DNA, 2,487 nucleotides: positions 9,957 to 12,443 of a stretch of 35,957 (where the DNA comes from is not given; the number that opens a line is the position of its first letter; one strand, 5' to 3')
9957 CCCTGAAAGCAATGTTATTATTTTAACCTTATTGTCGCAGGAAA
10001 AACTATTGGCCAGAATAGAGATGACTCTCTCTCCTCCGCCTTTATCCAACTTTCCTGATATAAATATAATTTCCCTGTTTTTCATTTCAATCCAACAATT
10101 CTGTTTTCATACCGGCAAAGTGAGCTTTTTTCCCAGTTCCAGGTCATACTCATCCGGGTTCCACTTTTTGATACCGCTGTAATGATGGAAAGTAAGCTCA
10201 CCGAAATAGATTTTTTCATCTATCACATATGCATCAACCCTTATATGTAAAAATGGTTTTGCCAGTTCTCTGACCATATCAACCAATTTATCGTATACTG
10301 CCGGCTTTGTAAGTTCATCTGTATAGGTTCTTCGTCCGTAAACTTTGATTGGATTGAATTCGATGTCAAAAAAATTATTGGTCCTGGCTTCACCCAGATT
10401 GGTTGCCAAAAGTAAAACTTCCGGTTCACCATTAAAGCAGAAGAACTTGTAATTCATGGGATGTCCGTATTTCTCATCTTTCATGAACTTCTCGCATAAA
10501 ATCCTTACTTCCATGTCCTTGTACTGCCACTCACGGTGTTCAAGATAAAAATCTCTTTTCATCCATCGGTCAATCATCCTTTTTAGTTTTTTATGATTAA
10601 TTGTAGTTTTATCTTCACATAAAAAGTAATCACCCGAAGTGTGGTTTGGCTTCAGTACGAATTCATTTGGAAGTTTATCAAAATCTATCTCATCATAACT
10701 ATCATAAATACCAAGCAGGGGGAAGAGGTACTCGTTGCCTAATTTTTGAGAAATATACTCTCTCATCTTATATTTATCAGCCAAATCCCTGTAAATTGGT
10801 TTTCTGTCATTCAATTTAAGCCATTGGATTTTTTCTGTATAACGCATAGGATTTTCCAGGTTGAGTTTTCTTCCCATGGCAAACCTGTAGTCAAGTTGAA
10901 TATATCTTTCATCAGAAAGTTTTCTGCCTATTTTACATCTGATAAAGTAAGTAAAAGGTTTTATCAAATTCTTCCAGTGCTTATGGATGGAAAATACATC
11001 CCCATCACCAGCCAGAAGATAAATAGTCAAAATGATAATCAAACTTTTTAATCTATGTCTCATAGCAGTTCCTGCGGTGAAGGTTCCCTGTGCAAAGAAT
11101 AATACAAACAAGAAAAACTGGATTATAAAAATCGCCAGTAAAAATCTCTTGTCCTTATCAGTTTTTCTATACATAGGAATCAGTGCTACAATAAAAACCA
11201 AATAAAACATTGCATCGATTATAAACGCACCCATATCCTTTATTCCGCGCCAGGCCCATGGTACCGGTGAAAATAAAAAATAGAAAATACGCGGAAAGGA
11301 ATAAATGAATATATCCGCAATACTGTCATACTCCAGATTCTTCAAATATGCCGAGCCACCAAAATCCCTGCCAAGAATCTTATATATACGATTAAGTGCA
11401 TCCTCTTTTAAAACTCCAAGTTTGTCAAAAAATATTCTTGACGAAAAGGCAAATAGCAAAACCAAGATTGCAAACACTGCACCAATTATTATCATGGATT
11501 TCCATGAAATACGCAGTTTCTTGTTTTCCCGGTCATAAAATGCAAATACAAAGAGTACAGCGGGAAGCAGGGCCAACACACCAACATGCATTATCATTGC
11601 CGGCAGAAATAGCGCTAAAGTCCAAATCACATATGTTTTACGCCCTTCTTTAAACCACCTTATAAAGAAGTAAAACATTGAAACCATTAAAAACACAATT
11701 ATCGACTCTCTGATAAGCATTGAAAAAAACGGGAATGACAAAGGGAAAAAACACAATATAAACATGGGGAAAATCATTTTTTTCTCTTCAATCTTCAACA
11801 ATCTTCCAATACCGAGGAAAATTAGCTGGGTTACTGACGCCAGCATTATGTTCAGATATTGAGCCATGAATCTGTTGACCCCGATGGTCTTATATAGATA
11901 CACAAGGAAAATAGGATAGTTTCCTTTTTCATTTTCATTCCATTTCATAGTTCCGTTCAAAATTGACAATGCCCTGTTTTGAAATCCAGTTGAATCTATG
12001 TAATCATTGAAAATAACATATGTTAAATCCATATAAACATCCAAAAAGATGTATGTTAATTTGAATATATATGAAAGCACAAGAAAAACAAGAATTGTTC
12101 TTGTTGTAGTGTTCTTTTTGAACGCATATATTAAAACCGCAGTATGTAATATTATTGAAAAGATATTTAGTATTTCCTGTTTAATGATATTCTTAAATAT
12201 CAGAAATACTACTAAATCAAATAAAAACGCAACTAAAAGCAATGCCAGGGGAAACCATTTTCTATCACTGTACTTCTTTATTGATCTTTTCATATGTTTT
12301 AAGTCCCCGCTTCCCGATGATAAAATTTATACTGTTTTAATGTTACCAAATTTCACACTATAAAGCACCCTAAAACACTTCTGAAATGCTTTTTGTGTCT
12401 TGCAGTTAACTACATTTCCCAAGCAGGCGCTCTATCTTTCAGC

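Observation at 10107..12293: Wzy-like polytopic membrane domain fused to a TupA-type ATP-grasp amidoligase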

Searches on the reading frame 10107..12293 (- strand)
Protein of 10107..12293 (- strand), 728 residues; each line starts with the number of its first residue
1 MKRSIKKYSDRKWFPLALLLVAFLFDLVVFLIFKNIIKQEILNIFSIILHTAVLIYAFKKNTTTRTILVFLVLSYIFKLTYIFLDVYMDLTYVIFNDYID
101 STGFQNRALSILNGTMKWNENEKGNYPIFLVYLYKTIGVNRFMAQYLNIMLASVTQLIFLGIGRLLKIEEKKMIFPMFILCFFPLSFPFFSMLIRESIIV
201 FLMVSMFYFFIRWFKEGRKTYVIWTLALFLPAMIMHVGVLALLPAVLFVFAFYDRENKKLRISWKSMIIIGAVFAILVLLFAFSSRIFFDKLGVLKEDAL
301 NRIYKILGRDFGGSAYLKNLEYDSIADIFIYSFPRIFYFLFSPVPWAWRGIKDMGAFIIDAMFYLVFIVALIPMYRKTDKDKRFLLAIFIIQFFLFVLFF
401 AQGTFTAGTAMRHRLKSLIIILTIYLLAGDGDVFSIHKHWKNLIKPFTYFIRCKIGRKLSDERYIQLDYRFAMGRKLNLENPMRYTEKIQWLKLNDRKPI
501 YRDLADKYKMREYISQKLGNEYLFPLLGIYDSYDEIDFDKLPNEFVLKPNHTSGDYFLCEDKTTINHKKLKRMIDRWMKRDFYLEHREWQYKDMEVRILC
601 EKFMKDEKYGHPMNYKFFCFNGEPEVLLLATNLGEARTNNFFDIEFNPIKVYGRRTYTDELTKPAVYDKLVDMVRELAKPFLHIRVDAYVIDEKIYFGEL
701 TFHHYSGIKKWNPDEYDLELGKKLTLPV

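Call 3: search_protein_families(library=pfam, proteins=[window:10107-12293:-], max_evalue=0.01)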
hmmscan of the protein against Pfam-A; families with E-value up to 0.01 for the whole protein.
window:10107-12293:- (728 aa): 1 family
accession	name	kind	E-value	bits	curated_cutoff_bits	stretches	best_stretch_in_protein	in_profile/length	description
PF14305.11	ATPgrasp_TupA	-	2.7e-51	174.9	25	1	487-724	1-240/241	TupA-like ATPgrasp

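Call 9: search_protein_families(library=ncbifam, proteins=[window:10107-12293:-], max_evalue=1)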
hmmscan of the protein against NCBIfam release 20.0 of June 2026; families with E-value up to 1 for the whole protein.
window:10107-12293:- (728 aa): 2 families
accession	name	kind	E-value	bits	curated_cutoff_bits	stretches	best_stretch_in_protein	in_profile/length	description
NF002318.0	PRK01253.1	equivalog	0.00093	18.9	55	1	252-283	20-51/55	preprotein translocase subunit Sec61beta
TIGR04370.1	glyco_rpt_poly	subfamily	0.023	13.7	40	2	7-234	38-226/396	oligosaccharide repeat unit polymerase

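Call 35: search_solved_structures(query=A3, max_evalue=10, show_alignments=0)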
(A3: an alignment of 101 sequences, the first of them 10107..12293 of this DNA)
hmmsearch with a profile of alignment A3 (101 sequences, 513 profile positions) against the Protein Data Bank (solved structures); distinct sequences matched with E-value up to 10: 0.

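Call 36: search_protein_families(library=pfam, alignment_id=A3, max_evalue=0.01)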
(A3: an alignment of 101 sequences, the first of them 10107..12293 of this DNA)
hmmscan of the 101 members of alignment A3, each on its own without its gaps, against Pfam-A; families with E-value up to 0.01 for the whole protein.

A. member 1, window:10107-12293:- (728 aa): 1 family
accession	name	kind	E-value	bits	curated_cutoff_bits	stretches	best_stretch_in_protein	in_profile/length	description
PF14305.11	ATPgrasp_TupA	-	2.7e-51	174.9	25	1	487-724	1-240/241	TupA-like ATPgrasp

B. families by the number of members that match (of 101 scanned): 13 families
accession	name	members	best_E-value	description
PF13231.12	PMT_2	12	2.2e-08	Dolichyl-phosphate-mannose-protein mannosyltransferase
PF02366.24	PMT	11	3.2e-07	Dolichyl-phosphate-mannose-protein mannosyltransferase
PF14305.11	ATPgrasp_TupA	4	1.8e-55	TupA-like ATPgrasp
PF14897.12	EpsG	4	0.0013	EpsG family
PF02706.20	Wzz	2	2.3e-10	Chain length determinant protein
PF13400.11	Tad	2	0.0019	Putative Flp pilus-assembly TadE/G-like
PF19529.4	DUF6057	1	7.1e-07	Family of unknown function (DUF6057)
PF05251.17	Ost5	1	0.0027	Oligosaccharyltransferase subunit 5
PF13807.11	GNVR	1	0.0032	G-rich domain on putative tyrosine kinase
PF11694.13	DUF3290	1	0.0046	Protein of unknown function (DUF3290)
PF18919.5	DUF5670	1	0.0047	Family of unknown function (DUF5670)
PF24661.1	DUF7649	1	0.0085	Domain of unknown function (DUF7649)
PF04306.18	DUF456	1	0.0087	Protein of unknown function (DUF456)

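Call 37: search_protein_families(library=ncbifam, alignment_id=A3, max_evalue=0.01)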
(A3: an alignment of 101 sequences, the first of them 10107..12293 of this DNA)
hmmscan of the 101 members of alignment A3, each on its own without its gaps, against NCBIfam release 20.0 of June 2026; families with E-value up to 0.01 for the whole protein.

A. member 1, window:10107-12293:- (728 aa): 1 family
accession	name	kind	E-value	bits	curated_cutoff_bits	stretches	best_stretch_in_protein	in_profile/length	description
NF002318.0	PRK01253.1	equivalog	0.00093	18.9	55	1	252-283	20-51/55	preprotein translocase subunit Sec61beta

B. families by the number of members that match (of 101 scanned): 10 families
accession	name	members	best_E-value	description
NF047440.1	LA3751_2_3_fam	26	7.9e-08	LA_3751/LA_3752 family putative glycosyltransferase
TIGR03663.1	TIGR03663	3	3e-08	flippase activity-associated protein Agl23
TIGR01006.1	polys_exp_MPA1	2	2.5e-34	CspC family polysaccharide chain length determinant protein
TIGR04370.1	glyco_rpt_poly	1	9.3e-06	oligosaccharide repeat unit polymerase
NF002318.0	PRK01253.1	1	0.00093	preprotein translocase subunit Sec61beta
TIGR03750.1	conj_TIGR03750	1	0.001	TIGR03750 family conjugal transfer protein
NF047560.1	PSM_export_PmtB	1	0.0022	phenol-soluble modulin export ABC transporter permease subunit PmtB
TIGR03017.1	EpsF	1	0.0023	chain length determinant protein EpsF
NF011568.0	PRK14992.1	1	0.0038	tetrathionate reductase subunit TtrC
TIGR03798.1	leader_Nif11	1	0.0082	Nif11-like leader peptide family RiPP precursor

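Call 41: predict_structure(alignment_id=A3)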
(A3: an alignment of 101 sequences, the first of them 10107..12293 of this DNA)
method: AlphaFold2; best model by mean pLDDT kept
length: 728 residues; sequences in the alignment: 101
mean_pLDDT: 80.6   pTM: 0.72
mean pLDDT of the five models: 80.6, 78.5, 78.2, 77.2, 77.1
residues with pLDDT >= 90: 372; 70-90: 168; 50-70: 96; < 50: 92
segments of 3 or more residues with pLDDT < 50: 435-437, 498-508, 525-529, 550-554, 583-610, 631-659, 704-713
pLDDT, mean of each block of 10 residues (from residue 1): 83 91 96 97 97 97 93 97 92 76 97 96 95 97 97 98 93 92 94 97 98 97 96 95 96 96 95 91 86 79 92 91 96 97 94 91 93 91 96 97 94 96 90 53 64 72 75 73 72 58 43 78 55 77 63 60 88 73 44 37 42 71 66 36 33 37 80 86 76 78 43 57 63
secondary structure, 60 per line:
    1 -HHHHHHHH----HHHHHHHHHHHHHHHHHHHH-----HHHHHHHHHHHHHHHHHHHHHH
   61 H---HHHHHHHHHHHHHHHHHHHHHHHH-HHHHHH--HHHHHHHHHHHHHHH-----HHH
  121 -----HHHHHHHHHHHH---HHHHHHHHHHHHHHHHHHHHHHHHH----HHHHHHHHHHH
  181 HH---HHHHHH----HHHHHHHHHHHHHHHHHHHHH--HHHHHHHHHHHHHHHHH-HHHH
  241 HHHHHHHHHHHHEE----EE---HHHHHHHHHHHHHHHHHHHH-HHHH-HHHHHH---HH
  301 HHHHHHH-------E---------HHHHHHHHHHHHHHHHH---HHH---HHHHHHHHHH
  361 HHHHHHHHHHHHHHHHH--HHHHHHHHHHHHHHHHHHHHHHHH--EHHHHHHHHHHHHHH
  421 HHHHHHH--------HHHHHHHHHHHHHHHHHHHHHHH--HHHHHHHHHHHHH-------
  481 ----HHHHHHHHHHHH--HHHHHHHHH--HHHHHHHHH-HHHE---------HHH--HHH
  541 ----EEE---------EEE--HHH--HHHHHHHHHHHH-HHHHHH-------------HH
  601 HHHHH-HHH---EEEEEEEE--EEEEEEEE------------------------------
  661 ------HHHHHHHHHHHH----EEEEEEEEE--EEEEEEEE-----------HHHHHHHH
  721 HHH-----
elements in order (helices of 4 or more, strands of 3 or more residues): H2-9 H14-33 H39-61 H65-88 H90-95 H98-112 H126-137 H141-165 H170-182 H186-191 H196-216 H219-235 H237-252 H264-283 H285-288 H290-295 H299-307 H325-341 H351-377 H380-403 H407-427 H436-458 H461-473 H485-496 H499-507 H510-518 E545-547 E557-559 H567-578 H580-585 H599-605 E613-620 E623-630 H667-678 E683-691 E694-701 H713-723

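Call 44: fold_search(model_id=the predicted structure, library=pdb)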
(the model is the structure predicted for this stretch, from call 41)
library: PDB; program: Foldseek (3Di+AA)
matches with E <= 10: 319; with E <= 0.001: 0
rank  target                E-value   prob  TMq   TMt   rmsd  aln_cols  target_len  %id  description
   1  8b6l_I                4.1e-03  1.00  0.30  0.32  14.1       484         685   14  Subtomogram average of the human Sec61-TRAP-OSTA-translocon (released 2022-12-07)
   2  8pn9_A                1.5e-02  1.00  0.30  0.33  13.0       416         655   10  Structure of human oligosaccharyltransferase OST-A complex bound to NGI-1 (released 2024-05-08)
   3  9wno_A                1.9e-02  1.00  0.27  0.45  10.8       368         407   14  Cryo-EM structure of Candida glabrata GPI mannosyltransferase I bound to Dol-P-Man (released 2025-12-03)
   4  6s7o_A                2.5e-02  1.00  0.29  0.32  24.7       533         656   11  Cryo-EM structure of human oligosaccharyltransferase complex OST-A (released 2019-12-18)
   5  8agb_A                3.2e-02  1.00  0.31  0.34  12.8       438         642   11  Structure of yeast oligosaccharylransferase complex with lipid-linked oligosaccharide bound (released 2022-12-07)
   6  9s6r_A                4.5e-02  0.99  0.27  0.45  12.4       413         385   10  Ternary cryo-EM structure of yeast ALG3 with Dol25-PP-GlcNAc2Man5, Dol25-P-Man, and Fab (released 2026-03-18)
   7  6ftg_5                6.6e-02  0.99  0.29  0.32  14.2       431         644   14  Subtomogram average of OST-containing ribosome-translocon complexes from canine rough microsomal membranes (released 2018-03-21)
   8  6s7t_A                9.3e-02  0.98  0.27  0.27   9.0       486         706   12  Cryo-EM structure of human oligosaccharyltransferase complex OST-B (released 2019-12-18)
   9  5f15                  9.7e-02  0.97  0.28  0.35  23.7       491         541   12  Crystal Structure of ArnT from Cupriavidus metallidurans bound to Undecaprenyl phosphate (released 2016-02-17)
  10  5gmy_A                1.3e-01  0.85  0.25  0.22  23.8       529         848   10  Crystal structure of the Archaeoglobus fulgidus oligosaccharyltransferase (O29867_ARCFU) tethered with an acceptor pep (released 2017-02-01)
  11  9i5k_A                1.8e-01  0.98  0.29  0.41  11.7       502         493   10  Structure of the Chaetomium thermophilum Pmt4 homodimer (C2 symmetry) (released 2025-12-24)
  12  7wld_U                1.9e-01  0.85  0.25  0.39  12.7       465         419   13  Cryo-EM structure of the human glycosylphosphatidylinositol transamidase complex at 2.53 Angstrom resolution (released 2022-04-27)
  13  6ezn_F                2.4e-01  0.97  0.28  0.31  14.2       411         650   13  Cryo-EM structure of the yeast oligosaccharyltransferase (OST) complex (released 2018-01-17)
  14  5k2m_A                2.7e-01  0.91  0.18  0.39   8.5       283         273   10  Bifunctional LysX/ArgX from Thermococcus kodakarensis with LysW-gamma-AAA (released 2016-09-07)
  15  8imx_U                3.2e-01  0.84  0.26  0.40  12.6       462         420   11  Cryo-EM structure of GPI-T with a chimeric GPI-anchored protein (released 2023-08-16)
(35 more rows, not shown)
